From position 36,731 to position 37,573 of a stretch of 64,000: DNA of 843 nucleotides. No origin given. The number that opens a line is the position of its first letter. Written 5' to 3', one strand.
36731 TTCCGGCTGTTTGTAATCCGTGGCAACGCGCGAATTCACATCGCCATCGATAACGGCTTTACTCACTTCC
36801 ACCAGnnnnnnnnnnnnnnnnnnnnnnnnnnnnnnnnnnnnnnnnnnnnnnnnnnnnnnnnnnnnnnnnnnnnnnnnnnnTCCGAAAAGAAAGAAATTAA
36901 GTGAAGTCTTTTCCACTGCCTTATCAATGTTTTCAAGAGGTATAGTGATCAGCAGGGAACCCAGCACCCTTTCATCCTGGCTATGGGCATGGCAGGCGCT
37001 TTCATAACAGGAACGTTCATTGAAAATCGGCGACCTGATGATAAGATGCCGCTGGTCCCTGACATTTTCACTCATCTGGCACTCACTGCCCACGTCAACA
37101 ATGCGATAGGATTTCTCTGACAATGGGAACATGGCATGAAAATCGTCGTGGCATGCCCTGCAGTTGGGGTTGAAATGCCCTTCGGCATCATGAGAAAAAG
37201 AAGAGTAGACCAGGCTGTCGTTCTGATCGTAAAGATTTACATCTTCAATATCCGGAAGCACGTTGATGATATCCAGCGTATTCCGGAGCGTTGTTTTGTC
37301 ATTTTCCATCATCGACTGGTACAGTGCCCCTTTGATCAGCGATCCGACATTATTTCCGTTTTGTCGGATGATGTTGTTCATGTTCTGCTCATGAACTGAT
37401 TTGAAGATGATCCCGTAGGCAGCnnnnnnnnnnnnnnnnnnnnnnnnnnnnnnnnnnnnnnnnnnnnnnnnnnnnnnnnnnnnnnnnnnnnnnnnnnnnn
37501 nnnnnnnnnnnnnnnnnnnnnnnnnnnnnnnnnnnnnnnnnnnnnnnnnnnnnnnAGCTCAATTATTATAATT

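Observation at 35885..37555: Sensor histidine kinase whose periplasmic domain carries CxxCH and Cx4CH c-type haem-binding motifs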

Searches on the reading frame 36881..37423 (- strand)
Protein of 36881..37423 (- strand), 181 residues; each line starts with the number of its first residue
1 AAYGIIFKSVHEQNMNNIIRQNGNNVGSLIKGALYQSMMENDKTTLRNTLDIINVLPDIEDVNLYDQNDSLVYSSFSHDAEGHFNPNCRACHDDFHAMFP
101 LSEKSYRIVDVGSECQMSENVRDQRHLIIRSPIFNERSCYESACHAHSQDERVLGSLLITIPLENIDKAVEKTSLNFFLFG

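Call 13: search_protein_representatives(protein=window:36881-37423:-)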
Query: 181 residues. Proteins with E-value up to 0.001 (for the whole library): 338; up to 1e-10: 59; up to 1e-30: 15. The best 150 are listed.
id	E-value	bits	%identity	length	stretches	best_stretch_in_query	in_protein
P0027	3.1e-60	219.4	54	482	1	2-179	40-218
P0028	1.6e-57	210.5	51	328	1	2-181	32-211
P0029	1.6e-56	207.3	53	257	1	2-179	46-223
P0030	3.9e-55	202.8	60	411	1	38-180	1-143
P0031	1.6e-49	184.5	53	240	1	2-151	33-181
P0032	1.5e-47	178.1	54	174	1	31-179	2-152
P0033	2.3e-47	177.5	49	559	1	2-179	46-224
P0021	6.5e-46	172.7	64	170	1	2-112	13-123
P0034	4.9e-45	169.9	59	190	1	2-121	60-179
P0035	1.9e-44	168.0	55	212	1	2-137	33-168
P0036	2.7e-40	154.5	50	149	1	15-157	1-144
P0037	6.8e-40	153.1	51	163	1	3-134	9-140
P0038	2.5e-39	151.3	44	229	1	5-177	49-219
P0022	9.9e-39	149.4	68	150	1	4-103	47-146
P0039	4.3e-38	147.3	52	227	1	56-180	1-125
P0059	6.1e-15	71.9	33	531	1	2-180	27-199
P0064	1.3e-12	64.4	25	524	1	17-180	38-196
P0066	1.7e-12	63.9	28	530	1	12-173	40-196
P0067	2.1e-12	63.6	33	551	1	9-176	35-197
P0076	3.6e-11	59.6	30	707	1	14-180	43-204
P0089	2.3e-10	57.0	29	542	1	3-178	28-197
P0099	1.4e-09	54.5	30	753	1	9-169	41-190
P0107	2.9e-09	53.4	27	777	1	15-173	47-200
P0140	4.8e-08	49.5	26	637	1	3-169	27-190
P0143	5.3e-08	49.3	26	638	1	10-179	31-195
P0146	5.6e-08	49.2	25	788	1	5-180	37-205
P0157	1.1e-07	48.3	24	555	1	4-178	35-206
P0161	1.3e-07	48.0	25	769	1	9-174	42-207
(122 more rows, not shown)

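Call 16: search_protein_families(library=pfam, proteins=[P0033, P0059, P0064, P0066, P0076, P0107, P0146, P0140, P0099, P0161], max_evalue=0.1)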
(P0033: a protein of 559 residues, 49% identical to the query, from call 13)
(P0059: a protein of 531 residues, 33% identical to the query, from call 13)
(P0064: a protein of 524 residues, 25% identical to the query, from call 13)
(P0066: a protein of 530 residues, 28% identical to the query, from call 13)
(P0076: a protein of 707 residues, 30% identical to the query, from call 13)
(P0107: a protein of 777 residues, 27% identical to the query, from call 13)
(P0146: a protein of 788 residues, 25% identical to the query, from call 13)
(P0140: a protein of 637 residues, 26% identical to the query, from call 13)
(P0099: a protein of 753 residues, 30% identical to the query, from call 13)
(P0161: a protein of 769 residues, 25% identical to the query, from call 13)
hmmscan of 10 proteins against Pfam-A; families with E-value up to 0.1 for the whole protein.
P0033 (559 aa): 5 families
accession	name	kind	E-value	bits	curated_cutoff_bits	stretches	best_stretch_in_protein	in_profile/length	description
PF02518.31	HATPase_c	-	6e-24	85.1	26.4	1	449-555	3-110/111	Histidine kinase-, DNA gyrase B-, and HSP90-like ATPase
PF00512.31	HisKA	-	4.3e-12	46.3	26.9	1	333-405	2-66/66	His Kinase A (phospho-acceptor) domain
PF00672.30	HAMP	-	2.1e-07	31.6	25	1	248-294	9-53/53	HAMP domain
PF13581.12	HATPase_c_2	-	0.017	15.6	27.4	1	470-550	53-125/127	Histidine kinase-like ATPase domain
PF04546.19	Sigma70_ner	-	0.066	13.6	29.7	0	369-403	2-36/210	Sigma-70, non-essential region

P0059 (531 aa): 4 families
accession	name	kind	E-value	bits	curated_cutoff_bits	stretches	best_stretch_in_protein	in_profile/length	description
PF02518.31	HATPase_c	-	1.2e-21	77.7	26.4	1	423-529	3-110/111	Histidine kinase-, DNA gyrase B-, and HSP90-like ATPase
PF00512.31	HisKA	-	3.8e-14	52.9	26.9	1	307-377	2-64/66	His Kinase A (phospho-acceptor) domain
PF00672.30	HAMP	-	4.6e-07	30.5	25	1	215-267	2-52/53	HAMP domain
PF14501.12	HATPase_c_5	-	0.066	13.6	22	0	426-514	6-90/102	GHKL domain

P0064 (524 aa): 12 families
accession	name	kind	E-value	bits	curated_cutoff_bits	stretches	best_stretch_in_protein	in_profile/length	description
PF02518.31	HATPase_c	-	7.4e-20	71.9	26.4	1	410-519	2-107/111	Histidine kinase-, DNA gyrase B-, and HSP90-like ATPase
PF00512.31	HisKA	-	6.6e-11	42.5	26.9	1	298-363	4-66/66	His Kinase A (phospho-acceptor) domain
PF00672.30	HAMP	-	6.1e-10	39.7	25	1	213-258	3-48/53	HAMP domain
PF21563.3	Mcp40H-20_sensor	-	0.00017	22.3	27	1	59-180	11-112/112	Methyl-accepting chemotaxis sensory transducer, class 40H, sensor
PF04136.21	COG3_N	-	0.00089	19.7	27.9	1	243-316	23-91/147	Conserved oligomeric Golgi complex subunit 3, N-terminal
PF17203.10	sCache_3_2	-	0.006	17.1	28.4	1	43-105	13-78/140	Single cache domain 3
PF14827.12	dCache_3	-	0.028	14.4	25.7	0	35-103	17-91/239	Double sensory domain of two-component sensor kinase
PF02970.22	TBCA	-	0.031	15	30.3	1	257-289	43-75/99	Tubulin binding cofactor A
PF12806.12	Acyl-CoA_dh_C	-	0.04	14.5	30.3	0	253-304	13-62/124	Acetyl-CoA dehydrogenase C-terminal like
PF01920.25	Prefoldin_2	-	0.053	13.9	27.6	0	53-111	17-73/106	Prefoldin subunit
PF20379.3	DUF6674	-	0.055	13.5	28.5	1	241-331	115-208/251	Family of unknown function (DUF6674)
PF04513.17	Baculo_PEP_C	-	0.064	13.8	38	0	242-331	42-128/140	Baculovirus polyhedron envelope protein, PEP, C terminus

P0066 (530 aa): 8 families
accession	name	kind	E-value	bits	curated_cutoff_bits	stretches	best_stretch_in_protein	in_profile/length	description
PF02518.31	HATPase_c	-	4.1e-23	82.4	26.4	1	417-528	1-110/111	Histidine kinase-, DNA gyrase B-, and HSP90-like ATPase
PF00512.31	HisKA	-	3.9e-16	59.3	26.9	1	309-374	2-65/66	His Kinase A (phospho-acceptor) domain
PF00672.30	HAMP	-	4.2e-14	53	25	1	219-269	2-52/53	HAMP domain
PF06785.16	UPF0242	-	0.0064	17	33.5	1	190-304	25-131/194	Uncharacterised protein family (UPF0242) N-terminus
PF06819.16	Arc_PepC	-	0.0068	17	23.4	0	444-477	65-95/110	Archaeal Peptidase A24 C-terminal Domain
PF11807.13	UstYa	-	0.0069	16.7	25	1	200-313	15-110/220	Mycotoxin biosynthesis protein UstYa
PF07303.18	Occludin_ELL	-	0.017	16.3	31.2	1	243-309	20-85/101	Occludin homology domain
PF15463.11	ECM11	-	0.031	15.2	27.1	1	257-301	75-119/133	Extracellular mutant protein 11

P0076 (707 aa): 14 families
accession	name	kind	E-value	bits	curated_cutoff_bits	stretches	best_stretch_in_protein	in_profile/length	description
PF00990.26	GGDEF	-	9.4e-35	120.2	23.8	1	552-706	3-160/161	Diguanylate cyclase, GGDEF domain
PF08448.16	PAS_4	-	3.3e-29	101.8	23.1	2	304-414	1-110/110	PAS fold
PF13426.13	PAS_9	-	4.8e-27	94.7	27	2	435-538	2-103/103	PAS domain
PF00989.32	PAS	-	2.1e-19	70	22.6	2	425-532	2-112/113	PAS fold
PF00672.30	HAMP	-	1.4e-14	54.5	25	1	219-271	1-53/53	HAMP domain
PF13188.13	PAS_8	-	1.1e-13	51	21.8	2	426-478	3-52/65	PAS domain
PF12860.13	PAS_7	-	5.8e-06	26.9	27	1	431-544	2-115/115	PAS fold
PF08447.18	PAS_3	-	2.9e-05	24.7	25.6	1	321-403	2-86/89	PAS fold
PF13596.12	PAS_10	-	0.00066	20.7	22.1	0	426-536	1-105/106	PAS domain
PF23846.1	Cache_WalK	-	0.012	16.5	27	0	74-161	2-81/92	WalK sensor protein kinase Chache domain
PF02743.24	dCache_1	-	0.015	15.2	45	1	66-207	57-172/240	Cache domain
PF21563.3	Mcp40H-20_sensor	-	0.028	15.2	27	0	132-182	60-106/112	Methyl-accepting chemotaxis sensory transducer, class 40H, sensor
PF22335.1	Cas10-Cmr2_palm2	-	0.062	13.9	27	0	629-702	58-125/133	Cas10/Cmr2, second palm domain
PF18947.5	HAMP_2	-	0.082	13.3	24.3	0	224-268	20-64/67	HAMP domain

P0107 (777 aa): 14 families
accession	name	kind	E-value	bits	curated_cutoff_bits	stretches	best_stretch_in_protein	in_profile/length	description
PF02518.31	HATPase_c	-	2.7e-24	86.2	26.4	1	648-759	2-109/111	Histidine kinase-, DNA gyrase B-, and HSP90-like ATPase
PF00989.32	PAS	-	8.5e-23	81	22.6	2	283-393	3-113/113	PAS fold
PF08448.16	PAS_4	-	3.2e-19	69.6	23.1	1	288-397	2-109/110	PAS fold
PF13426.13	PAS_9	-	3.8e-15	56.5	27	2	292-395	2-103/103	PAS domain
PF24820.1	Diguanyl_cycl_sensor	-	3.2e-10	40.4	28.1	2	288-337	3-52/109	Diguanylate cyclase-like sensor domain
PF13188.13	PAS_8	-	2.1e-09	37.4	21.8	2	282-326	2-47/65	PAS domain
PF08447.18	PAS_3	-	3.3e-06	27.7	25.6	1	305-376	3-75/89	PAS fold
PF21563.3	Mcp40H-20_sensor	-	3.8e-05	24.4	27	1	70-186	11-107/112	Methyl-accepting chemotaxis sensory transducer, class 40H, sensor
PF17203.10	sCache_3_2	-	4.6e-05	24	28.4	1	44-117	3-80/140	Single cache domain 3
PF12860.13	PAS_7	-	0.00013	22.5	27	1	291-398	5-112/115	PAS fold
PF09984.15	sCache_4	-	0.00042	20.6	22.1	1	45-199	5-143/145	Single cache domain 4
PF00672.30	HAMP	-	0.00068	20.4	25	1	231-271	10-50/53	HAMP domain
PF21085.3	CusS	-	0.0025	18.4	24.1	0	14-120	3-107/160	CusS sensor domain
PF00512.31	HisKA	-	0.028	14.9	26.9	0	539-602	3-63/66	His Kinase A (phospho-acceptor) domain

P0146 (788 aa): 13 families
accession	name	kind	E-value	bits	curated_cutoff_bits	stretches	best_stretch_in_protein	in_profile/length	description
PF02518.31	HATPase_c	-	1e-24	87.6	26.4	1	648-757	2-109/111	Histidine kinase-, DNA gyrase B-, and HSP90-like ATPase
PF00989.32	PAS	-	4.1e-15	56.2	22.6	1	408-515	5-112/113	PAS fold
PF08448.16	PAS_4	-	1.7e-14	54.4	23.1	2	411-520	2-109/110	PAS fold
PF00672.30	HAMP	-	3.8e-13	50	25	1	221-271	2-52/53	HAMP domain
PF13426.13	PAS_9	-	8.1e-09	36.1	27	1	416-516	3-101/103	PAS domain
PF13188.13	PAS_8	-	2e-06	27.9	21.8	1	408-449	5-43/65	PAS domain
PF14501.12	HATPase_c_5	-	3.4e-06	27.3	22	1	652-747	6-94/102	GHKL domain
PF21563.3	Mcp40H-20_sensor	-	0.00027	21.6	27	1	61-188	3-111/112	Methyl-accepting chemotaxis sensory transducer, class 40H, sensor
PF00512.31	HisKA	-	0.00097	19.6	26.9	1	536-599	3-63/66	His Kinase A (phospho-acceptor) domain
PF12860.13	PAS_7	-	0.0028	18.2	27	0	411-445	2-37/115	PAS fold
PF13589.12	HATPase_c_3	-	0.003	18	25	1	654-709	5-54/137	Histidine kinase-, DNA gyrase B-, and HSP90-like ATPase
PF13581.12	HATPase_c_2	-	0.0034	17.8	27.4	1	652-753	32-125/127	Histidine kinase-like ATPase domain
PF23846.1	Cache_WalK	-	0.021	15.7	27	0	78-162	3-81/92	WalK sensor protein kinase Chache domain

P0140 (637 aa): 11 families
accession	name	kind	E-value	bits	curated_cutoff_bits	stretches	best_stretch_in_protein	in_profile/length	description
PF02518.31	HATPase_c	-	7.5e-16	59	26.4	1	513-628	4-110/111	Histidine kinase-, DNA gyrase B-, and HSP90-like ATPase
PF00512.31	HisKA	-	1.5e-14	54.2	26.9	1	402-464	2-62/66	His Kinase A (phospho-acceptor) domain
PF13426.13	PAS_9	-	1.6e-12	48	27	1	291-388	4-102/103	PAS domain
PF00672.30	HAMP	-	2.5e-11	44.1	25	1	221-264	6-49/53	HAMP domain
PF00989.32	PAS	-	3.6e-11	43.5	22.6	1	281-387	4-113/113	PAS fold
PF08448.16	PAS_4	-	1.7e-05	25.5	23.1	1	291-390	8-108/110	PAS fold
PF21563.3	Mcp40H-20_sensor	-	4.6e-05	24.1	27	1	60-182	9-109/112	Methyl-accepting chemotaxis sensory transducer, class 40H, sensor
PF09984.15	sCache_4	-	8.7e-05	22.8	22.1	1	45-191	13-141/145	Single cache domain 4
PF13188.13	PAS_8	-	0.0034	17.7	21.8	1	282-323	5-43/65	PAS domain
PF24820.1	Diguanyl_cycl_sensor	-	0.0057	17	28.1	1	284-377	2-103/109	Diguanylate cyclase-like sensor domain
PF17561.7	TssO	-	0.089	13.4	29.2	0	192-220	2-30/148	Type VI secretion system, TssO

P0099 (753 aa): 8 families
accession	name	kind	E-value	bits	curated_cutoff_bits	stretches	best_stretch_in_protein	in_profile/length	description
PF02518.31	HATPase_c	-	5.1e-27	94.9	26.4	1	631-741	2-110/111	Histidine kinase-, DNA gyrase B-, and HSP90-like ATPase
PF08448.16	PAS_4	-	1.5e-26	93.2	23.1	2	285-390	1-108/110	PAS fold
PF13426.13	PAS_9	-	2.1e-15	57.3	27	2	292-388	4-102/103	PAS domain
PF14501.12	HATPase_c_5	-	1.6e-05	25.2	22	1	634-727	5-91/102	GHKL domain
PF13581.12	HATPase_c_2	-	0.00019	21.9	27.4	1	638-733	35-122/127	Histidine kinase-like ATPase domain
PF00989.32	PAS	-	0.00084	19.8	22.6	0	280-381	2-107/113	PAS fold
PF00672.30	HAMP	-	0.002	18.8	25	1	220-268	5-52/53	HAMP domain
PF13188.13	PAS_8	-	0.0039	17.5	21.8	0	280-314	2-37/65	PAS domain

P0161 (769 aa): 13 families
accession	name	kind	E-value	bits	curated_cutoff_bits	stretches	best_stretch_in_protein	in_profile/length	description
PF02518.31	HATPase_c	-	3.8e-25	88.9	26.4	1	650-764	2-110/111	Histidine kinase-, DNA gyrase B-, and HSP90-like ATPase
PF00672.30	HAMP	-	1.9e-13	50.9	25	1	233-279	6-52/53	HAMP domain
PF13426.13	PAS_9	-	6.1e-10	39.7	27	2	422-519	1-102/103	PAS domain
PF13188.13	PAS_8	-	4e-09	36.5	21.8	2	412-458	1-43/65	PAS domain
PF00512.31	HisKA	-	2.4e-08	34.3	26.9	1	537-604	2-63/66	His Kinase A (phospho-acceptor) domain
PF08448.16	PAS_4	-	1.6e-07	32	23.1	1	296-399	1-107/110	PAS fold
PF00989.32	PAS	-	4.2e-06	27.2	22.6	1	291-396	2-112/113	PAS fold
PF17203.10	sCache_3_2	-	0.0054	17.2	28.4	1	57-123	27-85/140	Single cache domain 3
PF14501.12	HATPase_c_5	-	0.014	15.7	22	1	654-748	6-89/102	GHKL domain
PF09984.15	sCache_4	-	0.019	15.2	22.1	1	52-129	11-70/145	Single cache domain 4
PF13581.12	HATPase_c_2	-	0.058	13.8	27.4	0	676-756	49-122/127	Histidine kinase-like ATPase domain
PF08616.15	SPA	-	0.066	13.7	22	0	96-173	20-97/113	Stabilization of polarity axis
PF02743.24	dCache_1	-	0.068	13.1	45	0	50-169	33-138/240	Cache domain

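Call 17: search_protein_families(library=ncbifam, proteins=[window:36881-37423:-, P0059, P0064, P0076], max_evalue=0.01)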
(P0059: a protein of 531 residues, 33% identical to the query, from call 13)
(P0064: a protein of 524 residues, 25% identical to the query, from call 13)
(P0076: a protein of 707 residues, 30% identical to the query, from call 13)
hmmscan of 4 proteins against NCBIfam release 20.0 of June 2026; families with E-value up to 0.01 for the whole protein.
window:36881-37423:- (181 aa): 0 families

P0059 (531 aa): 91 families (the best 25 are shown)
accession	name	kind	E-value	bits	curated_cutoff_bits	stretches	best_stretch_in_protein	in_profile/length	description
NF008468.0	PRK11360.1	equivalog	1.5e-55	188.7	646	1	283-530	373-610/616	two-component system sensor histidine kinase AtoS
NF010411.0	PRK13837.1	equivalog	1.7e-41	142.1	647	1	292-530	435-677/828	two-component system VirA-like sensor kinase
NF007688.0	PRK10364.1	equivalog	5.8e-38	130.8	479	1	294-529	227-452/460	two-component system sensor histidine kinase ZraS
NF033092.0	HK_WalK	equivalog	3.2e-36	125.1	725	2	312-527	377-593/594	cell wall metabolism sensor histidine kinase WalK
NF046044.1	PnpS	equivalog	5.6e-36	124.4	400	1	312-527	175-390/390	two-component system histidine kinase PnpS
NF038348.1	T2SS_HK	subfamily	4.7e-34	117.7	450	2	348-528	396-573/574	histidine kinase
NF047466.1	hybrid_RR_LvrB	exception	2.7e-33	115.7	500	1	260-527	110-375/377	hybrid histidine kinase/response regulator LvrB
NF053867.1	SprKinKinDBac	equivalog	4.5e-33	114.4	775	1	286-530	269-499/500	sporulation kinase KinD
TIGR02956.1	TMAO_torS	equivalog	8.7e-33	113.5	676.5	1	197-530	332-684/967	TMAO reductase system sensor histidine kinase/response regulator TorS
NF052574.1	HisKinEspCMyxo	equivalog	2.2e-32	112.1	1200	1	294-527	404-636/785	serine histidine kinase EspC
NF010076.0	PRK13557.1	subfamily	6.9e-32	110.6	631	1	290-530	146-396/540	histidine kinase famiy protein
NF011874.0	PRK15347.1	equivalog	5.7e-31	107.4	852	1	52-530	160-616/921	two component system sensor kinase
NF046020.1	HisKinCckABruc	equivalog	2.2e-29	101.9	1000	1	293-527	466-706/868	cell cycle histidine kinase CckA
NF047497.1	HK_LIC_12097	equivalog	2.4e-29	102.2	500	1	289-528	132-366/367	LIC_12097 family sensor histidine kinase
NF041777.1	sens_FixL_Rhizob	equivalog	3.6e-29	101.8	850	1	288-529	243-482/485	sensor protein FixL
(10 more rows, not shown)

P0064 (524 aa): 86 families (the best 25 are shown)
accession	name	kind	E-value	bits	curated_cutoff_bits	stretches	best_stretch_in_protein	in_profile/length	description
NF033092.0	HK_WalK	equivalog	9.5e-54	183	725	2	300-519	376-592/594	cell wall metabolism sensor histidine kinase WalK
NF046044.1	PnpS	equivalog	1.9e-38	132.5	400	2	297-518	171-388/390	two-component system histidine kinase PnpS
TIGR01386.1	cztS_silS_copS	subfamily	5.7e-38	131.1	292.55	2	267-518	219-455/457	heavy metal sensor histidine kinase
NF008318.0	PRK11107.1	equivalog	2.6e-37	128.4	890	1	9-523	11-520/920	two-component sensor histidine kinase BarA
NF011874.0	PRK15347.1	equivalog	3.6e-36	124.6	852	1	182-519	287-612/921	two component system sensor kinase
NF040691.1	MtrAB_MtrB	equivalog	6.4e-36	124.4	450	2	302-519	277-490/507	MtrAB system histidine kinase MtrB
NF008312.0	PRK11100.1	equivalog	2e-34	119.2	356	1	165-515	156-470/477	two-component system sensor histidine kinase CreC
NF012163.2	BaeS_SmeS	equivalog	4.2e-34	118.2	500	2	269-509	212-446/457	sensor histidine kinase efflux regulator BaeS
NF006800.0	PRK09303.1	equivalog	7.2e-34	117.3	342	1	254-519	106-375/383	histidine kinase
TIGR02956.1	TMAO_torS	equivalog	2.8e-33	115.1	676.5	2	260-520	428-681/967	TMAO reductase system sensor histidine kinase/response regulator TorS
NF007837.0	PRK10549.1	equivalog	3.8e-33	114.9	603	2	265-509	208-446/466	envelope stress sensor histidine kinase BaeS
TIGR02966.1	phoR_proteo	equivalog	1e-31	110.2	334.2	1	302-512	120-326/333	phosphate regulon sensor histidine kinase PhoR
NF033091.0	HK_VanS_ACDEFG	equivalog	1.4e-31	109.7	400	1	266-511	44-285/293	vancomycin resistance histidine kinase VanS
NF045911.1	TCSHisKinNblS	equivalog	1.2e-30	106.5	1000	2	291-510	383-609/621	two-component system sensor histidine kinase NblS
NF047874.1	MASE3_PAS_HK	subfamily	1.1e-29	103.7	560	1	276-520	378-624/655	MASE3 domain-containing sensor histidine kinase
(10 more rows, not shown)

P0076 (707 aa): 73 families (the best 25 are shown)
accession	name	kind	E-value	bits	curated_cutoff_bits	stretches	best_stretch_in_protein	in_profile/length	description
TIGR00254.1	GGDEF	domain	1.9e-40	138.3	37.4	1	547-706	2-162/168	diguanylate cyclase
NF007423.1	PRK09966.1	equivalog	1.6e-39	136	325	1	541-701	230-390/390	diguanylate cyclase DgcN/YfiN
NF045675.1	PhdiestaseDibA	equivalog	3.3e-32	111.6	980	1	407-701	61-354/623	phosphodiesterase DibA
NF038266.1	diguan_SiaD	equivalog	5.8e-32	111.1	290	1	541-703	85-247/252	biofilm regulation diguanylate cyclase SiaD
NF007599.0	PRK10245.1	equivalog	3.3e-31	108.1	402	1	537-704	200-363/371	diguanylate cyclase AdrA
NF053781.1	cdiGMPphdstlr2612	equivalog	4e-31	107.6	1600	1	267-704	556-995/1268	Tlr1612 family c-di-GMP phosphodiesterase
TIGR00229.1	sensory_box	domain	6.1e-31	107.2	22.9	2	426-546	7-126/126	PAS domain S-box protein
NF007298.0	PRK09776.1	equivalog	7.7e-31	106.8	1135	1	357-702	489-836/1111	diguanylate cyclase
NF007135.0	PRK09581.1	equivalog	8.3e-30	104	474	1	539-706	282-450/457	PleD family two-component system response regulator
NF040885.1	diguan_DgcJ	equivalog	8.4e-29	100.7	500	1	544-705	335-490/493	diguanylate cyclase DgcJ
NF033092.0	HK_WalK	equivalog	2.7e-27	95.6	725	2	9-420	2-373/594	cell wall metabolism sensor histidine kinase WalK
NF047654.1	DiguCycDgcRLepto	equivalog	3.5e-27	95.1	500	1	540-705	123-290/295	diguanylate cyclase DgcR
NF007474.0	PRK10060.1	equivalog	3.6e-27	94.9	782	1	426-702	113-386/663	cyclic di-GMP phosphodiesterase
NF008467.0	PRK11359.1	equivalog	2.2e-26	92.1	857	2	553-699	379-520/800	oxygen-sensing cyclic-di-GMP phosphodiesterase DosP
NF008468.0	PRK11360.1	equivalog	5.4e-26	91.1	646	3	427-547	271-388/616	two-component system sensor histidine kinase AtoS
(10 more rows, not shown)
